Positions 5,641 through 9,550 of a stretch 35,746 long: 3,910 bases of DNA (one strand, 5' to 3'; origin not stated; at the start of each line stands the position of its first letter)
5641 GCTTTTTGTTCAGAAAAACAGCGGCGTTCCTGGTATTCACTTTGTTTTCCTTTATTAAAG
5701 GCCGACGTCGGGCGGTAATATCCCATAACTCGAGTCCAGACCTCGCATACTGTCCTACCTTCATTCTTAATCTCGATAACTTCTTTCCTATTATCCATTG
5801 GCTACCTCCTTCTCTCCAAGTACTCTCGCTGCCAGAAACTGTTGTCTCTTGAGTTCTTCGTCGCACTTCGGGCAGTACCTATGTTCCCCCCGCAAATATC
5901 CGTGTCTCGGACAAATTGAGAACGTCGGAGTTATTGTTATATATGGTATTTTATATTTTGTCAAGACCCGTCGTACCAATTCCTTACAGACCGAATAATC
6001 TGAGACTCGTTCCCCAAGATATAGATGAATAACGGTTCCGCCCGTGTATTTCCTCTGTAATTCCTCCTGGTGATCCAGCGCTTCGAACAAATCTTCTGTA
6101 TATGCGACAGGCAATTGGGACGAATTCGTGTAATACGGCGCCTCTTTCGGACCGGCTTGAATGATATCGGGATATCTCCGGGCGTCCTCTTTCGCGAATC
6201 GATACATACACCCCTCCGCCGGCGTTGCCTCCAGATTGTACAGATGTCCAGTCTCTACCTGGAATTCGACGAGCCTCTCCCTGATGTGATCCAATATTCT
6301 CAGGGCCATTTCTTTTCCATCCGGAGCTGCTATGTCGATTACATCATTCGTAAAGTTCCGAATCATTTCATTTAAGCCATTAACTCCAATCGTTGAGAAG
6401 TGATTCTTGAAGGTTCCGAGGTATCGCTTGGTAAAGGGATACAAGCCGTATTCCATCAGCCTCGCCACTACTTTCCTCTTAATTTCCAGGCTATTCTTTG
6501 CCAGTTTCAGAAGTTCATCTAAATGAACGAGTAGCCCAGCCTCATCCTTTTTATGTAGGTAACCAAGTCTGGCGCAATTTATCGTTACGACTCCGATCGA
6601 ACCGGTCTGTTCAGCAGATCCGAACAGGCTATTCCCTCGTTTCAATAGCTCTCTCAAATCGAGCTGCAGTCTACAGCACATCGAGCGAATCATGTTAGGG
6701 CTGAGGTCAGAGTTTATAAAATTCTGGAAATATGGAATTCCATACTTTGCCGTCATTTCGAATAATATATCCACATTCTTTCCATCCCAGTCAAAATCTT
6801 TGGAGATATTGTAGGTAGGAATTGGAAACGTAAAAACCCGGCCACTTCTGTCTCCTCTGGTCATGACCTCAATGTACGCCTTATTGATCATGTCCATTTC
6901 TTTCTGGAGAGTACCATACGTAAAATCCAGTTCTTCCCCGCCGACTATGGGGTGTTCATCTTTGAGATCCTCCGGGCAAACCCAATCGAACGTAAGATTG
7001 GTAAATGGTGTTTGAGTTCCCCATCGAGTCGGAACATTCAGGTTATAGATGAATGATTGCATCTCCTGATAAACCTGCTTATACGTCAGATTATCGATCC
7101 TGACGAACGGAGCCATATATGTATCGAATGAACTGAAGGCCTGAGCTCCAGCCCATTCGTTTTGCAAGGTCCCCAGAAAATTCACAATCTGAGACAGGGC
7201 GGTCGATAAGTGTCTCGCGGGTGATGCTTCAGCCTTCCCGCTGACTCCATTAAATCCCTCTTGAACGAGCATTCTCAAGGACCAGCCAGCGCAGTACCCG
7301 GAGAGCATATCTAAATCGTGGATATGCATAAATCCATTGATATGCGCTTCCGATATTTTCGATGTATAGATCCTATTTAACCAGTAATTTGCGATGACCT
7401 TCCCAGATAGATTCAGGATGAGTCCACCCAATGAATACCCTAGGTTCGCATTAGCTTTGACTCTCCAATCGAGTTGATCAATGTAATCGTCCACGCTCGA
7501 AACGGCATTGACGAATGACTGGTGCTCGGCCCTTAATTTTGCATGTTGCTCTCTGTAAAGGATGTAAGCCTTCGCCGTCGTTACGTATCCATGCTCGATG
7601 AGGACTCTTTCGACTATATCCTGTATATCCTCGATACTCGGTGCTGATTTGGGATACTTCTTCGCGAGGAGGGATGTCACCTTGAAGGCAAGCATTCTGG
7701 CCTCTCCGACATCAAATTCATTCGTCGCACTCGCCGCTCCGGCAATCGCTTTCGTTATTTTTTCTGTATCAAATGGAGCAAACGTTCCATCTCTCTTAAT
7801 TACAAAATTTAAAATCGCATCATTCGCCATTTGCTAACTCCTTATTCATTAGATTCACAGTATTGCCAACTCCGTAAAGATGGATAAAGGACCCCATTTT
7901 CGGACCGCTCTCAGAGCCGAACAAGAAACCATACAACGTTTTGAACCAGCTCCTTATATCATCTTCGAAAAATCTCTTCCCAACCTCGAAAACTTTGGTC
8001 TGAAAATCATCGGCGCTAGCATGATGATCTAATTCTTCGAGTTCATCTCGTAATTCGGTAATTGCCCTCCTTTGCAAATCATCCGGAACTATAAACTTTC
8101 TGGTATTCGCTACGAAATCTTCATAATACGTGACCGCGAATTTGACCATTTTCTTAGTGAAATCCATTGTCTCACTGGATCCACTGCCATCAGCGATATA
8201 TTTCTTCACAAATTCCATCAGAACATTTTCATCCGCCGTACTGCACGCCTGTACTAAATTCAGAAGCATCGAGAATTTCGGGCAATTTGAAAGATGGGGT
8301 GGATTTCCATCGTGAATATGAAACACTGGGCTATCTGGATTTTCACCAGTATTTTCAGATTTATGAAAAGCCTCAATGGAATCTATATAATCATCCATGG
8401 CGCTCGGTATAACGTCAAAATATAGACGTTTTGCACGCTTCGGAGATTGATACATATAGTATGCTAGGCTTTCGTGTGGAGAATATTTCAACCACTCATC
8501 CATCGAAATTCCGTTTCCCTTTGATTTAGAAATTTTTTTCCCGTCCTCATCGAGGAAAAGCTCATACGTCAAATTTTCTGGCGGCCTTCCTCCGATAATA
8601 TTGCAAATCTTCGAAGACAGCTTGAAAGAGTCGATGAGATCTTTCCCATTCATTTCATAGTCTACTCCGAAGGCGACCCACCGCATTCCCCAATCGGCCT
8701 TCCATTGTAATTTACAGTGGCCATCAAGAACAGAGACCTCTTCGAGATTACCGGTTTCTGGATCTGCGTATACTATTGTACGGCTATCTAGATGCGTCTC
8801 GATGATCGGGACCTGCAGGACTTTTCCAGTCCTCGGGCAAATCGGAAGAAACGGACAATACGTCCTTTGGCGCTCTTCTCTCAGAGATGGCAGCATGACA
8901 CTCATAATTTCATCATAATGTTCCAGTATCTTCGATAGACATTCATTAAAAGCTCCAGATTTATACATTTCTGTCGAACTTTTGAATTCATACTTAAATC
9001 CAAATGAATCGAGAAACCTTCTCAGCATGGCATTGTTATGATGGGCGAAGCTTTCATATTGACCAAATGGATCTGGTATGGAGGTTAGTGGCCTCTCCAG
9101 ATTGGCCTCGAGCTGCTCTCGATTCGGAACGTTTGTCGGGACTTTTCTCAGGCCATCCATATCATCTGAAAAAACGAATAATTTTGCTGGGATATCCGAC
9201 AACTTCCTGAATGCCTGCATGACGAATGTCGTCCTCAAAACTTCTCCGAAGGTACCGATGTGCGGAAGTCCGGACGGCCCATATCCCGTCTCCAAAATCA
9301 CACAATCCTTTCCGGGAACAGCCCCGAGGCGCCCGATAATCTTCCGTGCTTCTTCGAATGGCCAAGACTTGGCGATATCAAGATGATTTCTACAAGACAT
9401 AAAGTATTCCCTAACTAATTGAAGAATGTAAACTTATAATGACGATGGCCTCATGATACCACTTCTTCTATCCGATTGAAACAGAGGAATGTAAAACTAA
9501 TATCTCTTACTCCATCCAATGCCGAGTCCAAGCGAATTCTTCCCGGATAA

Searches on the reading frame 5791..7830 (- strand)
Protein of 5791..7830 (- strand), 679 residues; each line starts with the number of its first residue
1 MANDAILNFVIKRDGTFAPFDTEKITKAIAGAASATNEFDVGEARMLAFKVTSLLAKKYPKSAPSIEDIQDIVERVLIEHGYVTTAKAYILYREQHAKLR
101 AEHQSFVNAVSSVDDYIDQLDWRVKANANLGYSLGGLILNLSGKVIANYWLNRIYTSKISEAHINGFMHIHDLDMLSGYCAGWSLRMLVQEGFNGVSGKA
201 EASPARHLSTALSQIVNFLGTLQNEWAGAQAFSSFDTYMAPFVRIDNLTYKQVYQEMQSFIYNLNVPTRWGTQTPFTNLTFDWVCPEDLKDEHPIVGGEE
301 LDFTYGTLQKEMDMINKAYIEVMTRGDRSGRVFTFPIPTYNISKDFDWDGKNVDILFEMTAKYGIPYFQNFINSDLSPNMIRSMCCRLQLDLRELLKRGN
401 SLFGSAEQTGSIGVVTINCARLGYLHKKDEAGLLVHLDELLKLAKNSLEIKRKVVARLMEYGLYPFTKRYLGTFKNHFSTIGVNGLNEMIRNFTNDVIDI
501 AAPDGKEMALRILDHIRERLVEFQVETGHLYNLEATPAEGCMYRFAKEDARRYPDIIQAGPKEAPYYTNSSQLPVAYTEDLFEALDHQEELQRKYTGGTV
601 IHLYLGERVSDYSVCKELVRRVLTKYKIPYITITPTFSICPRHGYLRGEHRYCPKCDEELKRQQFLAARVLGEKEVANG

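Call 13: search_protein_families(library=pfam, proteins=[window:5791-7830:-], max_evalue=0.01)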
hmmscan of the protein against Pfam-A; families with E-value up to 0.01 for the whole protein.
window:5791-7830:- (679 aa): 2 families
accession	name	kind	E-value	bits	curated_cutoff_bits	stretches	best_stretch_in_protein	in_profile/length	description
PF13597.11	NRDD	-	2.3e-175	584.9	26.2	1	127-661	2-532/562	Anaerobic ribonucleoside-triphosphate reductase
PF03477.21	ATP-cone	-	1.2e-24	87.1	25.8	1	9-97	2-87/88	ATP cone domain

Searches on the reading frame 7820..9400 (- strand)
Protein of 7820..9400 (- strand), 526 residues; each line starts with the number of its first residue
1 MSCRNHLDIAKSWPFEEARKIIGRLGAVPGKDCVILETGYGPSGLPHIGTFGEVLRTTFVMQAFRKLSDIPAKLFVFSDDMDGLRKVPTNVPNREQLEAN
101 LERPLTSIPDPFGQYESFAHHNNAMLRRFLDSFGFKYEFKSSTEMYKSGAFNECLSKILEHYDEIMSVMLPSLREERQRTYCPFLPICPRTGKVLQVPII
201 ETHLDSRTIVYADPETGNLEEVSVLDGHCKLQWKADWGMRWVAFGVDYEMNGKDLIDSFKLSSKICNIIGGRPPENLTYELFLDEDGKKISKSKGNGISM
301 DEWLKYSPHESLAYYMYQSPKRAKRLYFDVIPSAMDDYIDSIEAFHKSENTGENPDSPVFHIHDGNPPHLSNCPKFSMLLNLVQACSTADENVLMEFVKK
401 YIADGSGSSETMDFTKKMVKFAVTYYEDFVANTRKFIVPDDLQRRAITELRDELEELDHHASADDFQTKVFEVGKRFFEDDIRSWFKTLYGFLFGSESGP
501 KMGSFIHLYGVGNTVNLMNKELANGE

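Call 13: search_protein_families(library=pfam, proteins=[window:7820-9400:-], max_evalue=0.01)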
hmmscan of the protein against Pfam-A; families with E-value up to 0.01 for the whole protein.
window:7820-9400:- (526 aa): 4 families
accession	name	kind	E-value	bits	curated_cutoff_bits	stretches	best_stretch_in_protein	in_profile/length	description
PF01921.24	tRNA-synt_1f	-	6e-133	443.6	27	1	11-365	1-359/360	tRNA synthetases class I (K)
PF09334.17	tRNA-synt_1g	-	2.4e-05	23.7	20.1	1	270-324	308-362/391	tRNA synthetases class I (M)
PF00579.31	tRNA-synt_1b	-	0.00013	21.9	21.1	1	243-348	148-256/292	tRNA synthetases class I (W and Y)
PF00133.28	tRNA-synt_1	-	0.0012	18.1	22.7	1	276-321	361-407/414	tRNA synthetases class I (I, L, M and V)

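Call 32: find_related_loci(query=window:7820-9400:-, collection=genome_contigs, flank=2000)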
Query window:7820-9400:- (526 aa) in genome_contigs; peptide patterns used: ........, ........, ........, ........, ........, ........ (x = any residue, [..] = any of these).
599 stretches matched a pattern (row limit reached: there are more); 573 encode a relative of the query (tblastn E <= 1e-3); the best 80 are kept; 80 distinct loci.
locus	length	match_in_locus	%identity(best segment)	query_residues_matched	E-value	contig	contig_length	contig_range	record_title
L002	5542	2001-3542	80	10-524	0e+0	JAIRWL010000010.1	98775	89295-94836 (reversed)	MAG: Holosporales bacterium isolate Gsp477_bin11 k119_2595337, whole genome shotgun sequence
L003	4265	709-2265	68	1-523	0e+0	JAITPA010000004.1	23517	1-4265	MAG: Holosporales bacterium isolate Po218_bin89 k119_759234, whole genome shotgun sequence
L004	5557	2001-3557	69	1-523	0e+0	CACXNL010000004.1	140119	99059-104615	MAG: uncultured proteobacterium isolate RUG11420 genome assembly, contig: RUG11420_asm_4, whole genome shotgun sequence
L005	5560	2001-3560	66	2-525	0e+0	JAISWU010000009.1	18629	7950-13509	MAG: Holosporales bacterium isolate Nc350_bin147 k119_1605445, whole genome shotgun sequence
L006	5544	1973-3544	67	1-524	0e+0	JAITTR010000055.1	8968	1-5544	MAG: Holosporales bacterium isolate Rs511_bin80 k119_1887333, whole genome shotgun sequence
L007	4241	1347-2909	66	1-520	0e+0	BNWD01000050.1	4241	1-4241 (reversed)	Alphaproteobacteria bacterium PG1894_113 DNA, sequence050, whole genome shotgun sequence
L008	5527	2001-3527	65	10-523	0e+0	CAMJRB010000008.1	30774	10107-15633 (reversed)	MAG: uncultured Holosporaceae bacterium isolate SRR12081295_bin.30_metaWRAP_v1.3_MAG genome assembly, contig: ERZ1228976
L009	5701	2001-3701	60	2-523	0e+0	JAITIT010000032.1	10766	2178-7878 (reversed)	MAG: Holosporales bacterium isolate Pcl387_bin130 k119_3203773, whole genome shotgun sequence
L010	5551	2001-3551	58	4-522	0e+0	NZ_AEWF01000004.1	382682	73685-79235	Candidatus Odyssella thessalonicensis L13 HMO_scaffold00007, whole genome shotgun sequence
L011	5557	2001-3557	58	4-524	0e+0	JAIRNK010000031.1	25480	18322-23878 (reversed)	MAG: Holosporales bacterium isolate Cd354_bin25 k119_1127636, whole genome shotgun sequence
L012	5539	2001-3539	59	7-521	0e+0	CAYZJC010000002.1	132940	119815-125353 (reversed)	MAG TPA_asm: uncultured Verrucomicrobiales bacterium isolate SRP285395_co2_203 genome assembly, contig: NODE_132_length_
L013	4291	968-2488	59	10-518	0e+0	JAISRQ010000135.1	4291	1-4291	MAG: Holosporales bacterium isolate Kf353_bin74 k119_5193935, whole genome shotgun sequence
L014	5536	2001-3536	58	10-523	0e+0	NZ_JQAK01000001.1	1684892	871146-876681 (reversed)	Candidatus Paracaedibacter symbiosus strain PRA9 Scaffold_1, whole genome shotgun sequence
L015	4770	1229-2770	57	10-525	0e+0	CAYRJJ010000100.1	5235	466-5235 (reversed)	MAG TPA_asm: uncultured Candidatus Finniella sp. isolate SRP219642_co6_87 genome assembly, contig: NODE_16546_length_523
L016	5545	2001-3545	55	10-522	0e+0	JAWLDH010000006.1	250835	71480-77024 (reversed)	MAG: Rhodospirillaceae bacterium isolate 15dZY3.bin.99 NODE_91_length_250835_cov_20.140562, whole genome shotgun sequenc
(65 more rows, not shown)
